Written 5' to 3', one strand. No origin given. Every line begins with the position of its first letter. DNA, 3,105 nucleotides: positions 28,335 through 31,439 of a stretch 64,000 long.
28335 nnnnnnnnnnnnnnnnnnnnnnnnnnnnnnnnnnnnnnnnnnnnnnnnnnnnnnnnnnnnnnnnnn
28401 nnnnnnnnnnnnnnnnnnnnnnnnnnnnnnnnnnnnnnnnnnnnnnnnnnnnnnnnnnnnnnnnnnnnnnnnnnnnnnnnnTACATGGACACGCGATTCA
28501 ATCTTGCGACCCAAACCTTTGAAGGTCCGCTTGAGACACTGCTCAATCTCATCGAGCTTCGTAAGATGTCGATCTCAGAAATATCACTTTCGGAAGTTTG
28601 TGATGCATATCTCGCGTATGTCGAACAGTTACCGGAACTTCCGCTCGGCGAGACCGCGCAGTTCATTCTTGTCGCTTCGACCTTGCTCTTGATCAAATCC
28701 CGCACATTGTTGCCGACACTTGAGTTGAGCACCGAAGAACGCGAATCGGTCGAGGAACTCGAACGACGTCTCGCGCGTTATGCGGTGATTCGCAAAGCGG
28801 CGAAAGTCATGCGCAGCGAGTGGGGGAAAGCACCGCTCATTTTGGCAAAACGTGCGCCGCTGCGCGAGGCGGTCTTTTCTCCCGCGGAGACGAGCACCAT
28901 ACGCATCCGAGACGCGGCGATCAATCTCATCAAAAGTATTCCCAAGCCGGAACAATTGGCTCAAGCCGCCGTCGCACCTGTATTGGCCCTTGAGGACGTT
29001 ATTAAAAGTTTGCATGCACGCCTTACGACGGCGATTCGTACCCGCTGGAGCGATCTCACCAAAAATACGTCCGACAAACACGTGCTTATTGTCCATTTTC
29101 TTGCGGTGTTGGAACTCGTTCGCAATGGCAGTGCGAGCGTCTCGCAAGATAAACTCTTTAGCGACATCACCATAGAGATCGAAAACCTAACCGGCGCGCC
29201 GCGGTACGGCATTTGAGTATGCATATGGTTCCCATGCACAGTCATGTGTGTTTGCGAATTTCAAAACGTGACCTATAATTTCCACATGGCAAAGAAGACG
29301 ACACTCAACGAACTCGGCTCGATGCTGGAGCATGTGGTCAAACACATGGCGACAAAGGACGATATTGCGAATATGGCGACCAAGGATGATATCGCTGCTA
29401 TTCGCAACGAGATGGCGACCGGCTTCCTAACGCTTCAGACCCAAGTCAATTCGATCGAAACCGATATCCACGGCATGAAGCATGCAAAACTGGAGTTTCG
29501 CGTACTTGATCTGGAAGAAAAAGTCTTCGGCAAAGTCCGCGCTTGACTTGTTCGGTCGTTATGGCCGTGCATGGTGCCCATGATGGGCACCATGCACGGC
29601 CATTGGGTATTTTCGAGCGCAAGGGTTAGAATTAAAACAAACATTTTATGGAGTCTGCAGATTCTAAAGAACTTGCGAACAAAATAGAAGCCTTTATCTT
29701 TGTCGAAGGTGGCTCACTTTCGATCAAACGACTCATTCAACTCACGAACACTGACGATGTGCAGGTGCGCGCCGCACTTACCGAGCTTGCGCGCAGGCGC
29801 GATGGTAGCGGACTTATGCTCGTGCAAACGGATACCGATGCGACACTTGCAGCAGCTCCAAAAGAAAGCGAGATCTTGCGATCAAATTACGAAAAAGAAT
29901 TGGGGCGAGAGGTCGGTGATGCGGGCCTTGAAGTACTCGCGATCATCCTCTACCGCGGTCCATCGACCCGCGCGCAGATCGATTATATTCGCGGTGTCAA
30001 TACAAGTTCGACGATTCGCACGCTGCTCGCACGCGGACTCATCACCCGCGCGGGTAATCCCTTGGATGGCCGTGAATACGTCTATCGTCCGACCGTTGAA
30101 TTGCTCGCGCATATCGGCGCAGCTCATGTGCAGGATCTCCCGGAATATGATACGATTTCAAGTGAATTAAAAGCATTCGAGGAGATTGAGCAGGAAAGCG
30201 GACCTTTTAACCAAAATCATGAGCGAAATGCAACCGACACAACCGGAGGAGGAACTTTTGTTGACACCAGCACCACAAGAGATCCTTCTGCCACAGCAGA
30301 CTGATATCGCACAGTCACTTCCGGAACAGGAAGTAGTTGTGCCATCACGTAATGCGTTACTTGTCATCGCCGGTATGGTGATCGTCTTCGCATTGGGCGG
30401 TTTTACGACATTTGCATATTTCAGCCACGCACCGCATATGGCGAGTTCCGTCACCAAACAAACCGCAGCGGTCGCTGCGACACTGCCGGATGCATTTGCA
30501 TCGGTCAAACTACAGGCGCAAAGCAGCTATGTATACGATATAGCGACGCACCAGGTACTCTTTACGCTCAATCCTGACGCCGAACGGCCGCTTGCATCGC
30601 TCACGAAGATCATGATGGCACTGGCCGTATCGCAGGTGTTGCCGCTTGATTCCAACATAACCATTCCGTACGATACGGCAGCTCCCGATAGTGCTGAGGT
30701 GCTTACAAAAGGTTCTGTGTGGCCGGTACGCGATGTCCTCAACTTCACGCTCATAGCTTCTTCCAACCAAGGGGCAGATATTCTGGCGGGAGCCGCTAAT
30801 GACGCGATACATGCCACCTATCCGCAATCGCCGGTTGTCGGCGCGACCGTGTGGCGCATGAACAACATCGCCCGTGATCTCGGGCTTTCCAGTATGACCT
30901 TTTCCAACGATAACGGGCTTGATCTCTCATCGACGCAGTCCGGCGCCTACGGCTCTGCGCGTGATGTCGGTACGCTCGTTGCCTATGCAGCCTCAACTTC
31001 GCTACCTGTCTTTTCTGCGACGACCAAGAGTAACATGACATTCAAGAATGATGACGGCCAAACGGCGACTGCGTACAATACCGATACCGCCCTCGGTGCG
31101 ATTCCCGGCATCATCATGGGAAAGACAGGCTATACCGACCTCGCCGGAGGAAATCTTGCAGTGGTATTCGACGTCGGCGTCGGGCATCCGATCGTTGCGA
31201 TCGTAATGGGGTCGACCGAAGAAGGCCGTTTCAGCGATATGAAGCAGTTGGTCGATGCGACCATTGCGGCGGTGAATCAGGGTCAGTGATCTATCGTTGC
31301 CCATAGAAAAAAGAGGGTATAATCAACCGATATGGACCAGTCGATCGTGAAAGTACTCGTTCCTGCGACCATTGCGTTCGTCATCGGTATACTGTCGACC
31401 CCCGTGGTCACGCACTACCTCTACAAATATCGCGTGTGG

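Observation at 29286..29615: Paralogous small coiled-coil MATK(D/E)D proteins; one sits between scpA and scpB with a 21-bp-arm perfect hairpin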

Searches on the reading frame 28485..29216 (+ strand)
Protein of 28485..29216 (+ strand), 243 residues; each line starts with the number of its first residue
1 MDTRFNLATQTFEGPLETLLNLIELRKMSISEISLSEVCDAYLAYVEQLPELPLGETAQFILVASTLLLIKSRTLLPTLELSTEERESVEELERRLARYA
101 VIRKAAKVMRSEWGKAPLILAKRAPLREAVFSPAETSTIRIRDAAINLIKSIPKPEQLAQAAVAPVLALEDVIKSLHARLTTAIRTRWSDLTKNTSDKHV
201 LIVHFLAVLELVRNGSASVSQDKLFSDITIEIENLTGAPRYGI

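Call 5: search_protein_families(library=pfam, proteins=[window:28485-29216:+], max_evalue=1)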
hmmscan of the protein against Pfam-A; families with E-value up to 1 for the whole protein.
window:28485-29216:+ (243 aa): 3 families
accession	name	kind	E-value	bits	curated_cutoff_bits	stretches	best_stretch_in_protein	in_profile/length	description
PF02616.19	SMC_ScpA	-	2.6e-21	77.1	24.6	1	22-232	1-231/232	Segregation and condensation protein ScpA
PF24659.1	DUF7648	-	0.0064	17.1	27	1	177-214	18-55/63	Domain of unknown function (DUF7648)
PF19303.5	Anticodon_3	-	0.093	13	23.5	1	83-150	9-80/152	Anticodon binding domain of methionyl tRNA ligase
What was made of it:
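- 28485..29216 (+): scpA (segregation and condensation protein A), stop TGA at 29214-29216. PF02616 SMC_ScpA, E 2.6e-21 (call 5).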

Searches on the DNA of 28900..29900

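Call 60: search_rna_families(source=window, start=28900, end=29900, threshold=evalue, max_evalue=1)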
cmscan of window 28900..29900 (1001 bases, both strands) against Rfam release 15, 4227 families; matches with E-value up to 1: 5.
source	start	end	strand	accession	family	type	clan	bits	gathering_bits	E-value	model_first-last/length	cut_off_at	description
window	29560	29605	-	RF03654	MIR4239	Gene; miRNA;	-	27.7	100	0.0028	1-120/120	no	MIR4239 microRNA precursor family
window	29562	29604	+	RF03618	mir-5592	Gene; miRNA;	-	22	82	0.44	1-66/66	no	mir-5592 microRNA precursor family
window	29549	29619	+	RF03723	MIR7125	Gene; miRNA;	-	21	100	0.14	1-107/107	no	MIR7125 microRNA precursor family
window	29562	29604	+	RF04025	mir-7964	Gene; miRNA;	-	20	80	0.41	1-51/51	no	mir-7964 microRNA precursor family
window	29553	29610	-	RF00843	mir-228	Gene; miRNA;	CL00093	18.1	45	0.49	1-85/85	no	mir-228 microRNA precursor family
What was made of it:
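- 29561..29603 (+): perfect 20-bp, 3-nt-loop hairpin starting 14 nt after the ORF A stop; terminator-like with a weak T-tract. There is no Rfam family above threshold (call 60).
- Tried and rejected: Rfam returned only sub-threshold generic miRNA-hairpin matches (call 60).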

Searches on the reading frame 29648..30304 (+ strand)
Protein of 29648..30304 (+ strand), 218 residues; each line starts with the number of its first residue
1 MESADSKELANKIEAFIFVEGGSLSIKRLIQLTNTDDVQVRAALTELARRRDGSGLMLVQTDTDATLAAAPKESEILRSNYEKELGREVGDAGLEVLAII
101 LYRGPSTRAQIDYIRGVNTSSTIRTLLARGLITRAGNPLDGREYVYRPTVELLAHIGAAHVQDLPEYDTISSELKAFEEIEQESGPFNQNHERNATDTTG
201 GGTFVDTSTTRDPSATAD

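Call 5: search_protein_families(library=pfam, proteins=[window:29648-30304:+], max_evalue=1)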
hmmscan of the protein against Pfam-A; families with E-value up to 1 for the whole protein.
window:29648-30304:+ (218 aa): 4 families
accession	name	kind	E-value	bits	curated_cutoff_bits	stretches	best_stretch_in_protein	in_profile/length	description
PF04079.22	SMC_ScpB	-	4.8e-33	114.4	27.4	1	12-166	2-159/160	Segregation and condensation complex subunit ScpB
PF13463.12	HTH_27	-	2.7e-05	24.8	22.2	1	116-149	32-65/68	Winged helix DNA-binding domain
PF12802.13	MarR_2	-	0.001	19.6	27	1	118-143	36-61/61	MarR family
PF01047.28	MarR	-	0.024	14.9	24.6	1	118-143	33-58/59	MarR family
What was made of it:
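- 29648..30304 (+): scpB (segregation and condensation protein B). PF04079 SMC_ScpB, E 4.8e-33 (call 5).
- Checked: 29648-30304 matches SMC_ScpB (E 4.8e-33) (call 5).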

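Call 30: find_related_loci(query=window:29648-30304:+, collection=metagenome_contigs, flank=4000)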
Query window:29648-30304:+ (218 aa) in metagenome_contigs; peptide patterns used: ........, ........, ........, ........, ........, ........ (x = any residue, [..] = any of these).
339 stretches matched a pattern; 84 encode a relative of the query (tblastn E <= 1e-3); the best 80 are kept; 80 distinct loci.
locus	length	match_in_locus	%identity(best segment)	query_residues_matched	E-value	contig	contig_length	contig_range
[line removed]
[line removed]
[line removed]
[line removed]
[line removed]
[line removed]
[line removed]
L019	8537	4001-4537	61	6-184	3e-70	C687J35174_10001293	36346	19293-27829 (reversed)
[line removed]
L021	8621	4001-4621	56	6-200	4e-69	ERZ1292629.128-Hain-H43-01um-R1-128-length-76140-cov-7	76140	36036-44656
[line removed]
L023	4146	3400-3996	55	5-206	3e-67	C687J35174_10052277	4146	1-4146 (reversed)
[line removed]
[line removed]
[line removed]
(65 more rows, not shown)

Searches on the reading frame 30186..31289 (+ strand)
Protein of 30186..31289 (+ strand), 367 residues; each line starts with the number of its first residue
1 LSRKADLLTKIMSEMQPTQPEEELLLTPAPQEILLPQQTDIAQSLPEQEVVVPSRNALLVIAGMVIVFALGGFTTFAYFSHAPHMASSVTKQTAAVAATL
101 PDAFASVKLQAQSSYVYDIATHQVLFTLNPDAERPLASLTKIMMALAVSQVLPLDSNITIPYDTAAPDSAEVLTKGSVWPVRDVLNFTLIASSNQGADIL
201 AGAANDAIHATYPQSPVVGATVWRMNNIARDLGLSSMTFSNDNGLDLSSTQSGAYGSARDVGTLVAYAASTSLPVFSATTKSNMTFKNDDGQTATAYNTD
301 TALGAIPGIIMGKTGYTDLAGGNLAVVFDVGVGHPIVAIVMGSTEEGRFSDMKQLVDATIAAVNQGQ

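Call 5: search_protein_families(library=pfam, proteins=[window:30186-31289:+], max_evalue=1)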
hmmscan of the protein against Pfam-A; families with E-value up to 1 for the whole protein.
window:30186-31289:+ (367 aa): 2 families
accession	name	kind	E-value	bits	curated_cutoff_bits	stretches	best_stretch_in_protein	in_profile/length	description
PF00768.25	Peptidase_S11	-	2.7e-24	86.4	27.6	1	108-343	9-237/239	D-alanyl-D-alanine carboxypeptidase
PF13354.11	Beta-lactamase2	-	2.7e-05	24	22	1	114-201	2-95/214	Beta-lactamase enzyme family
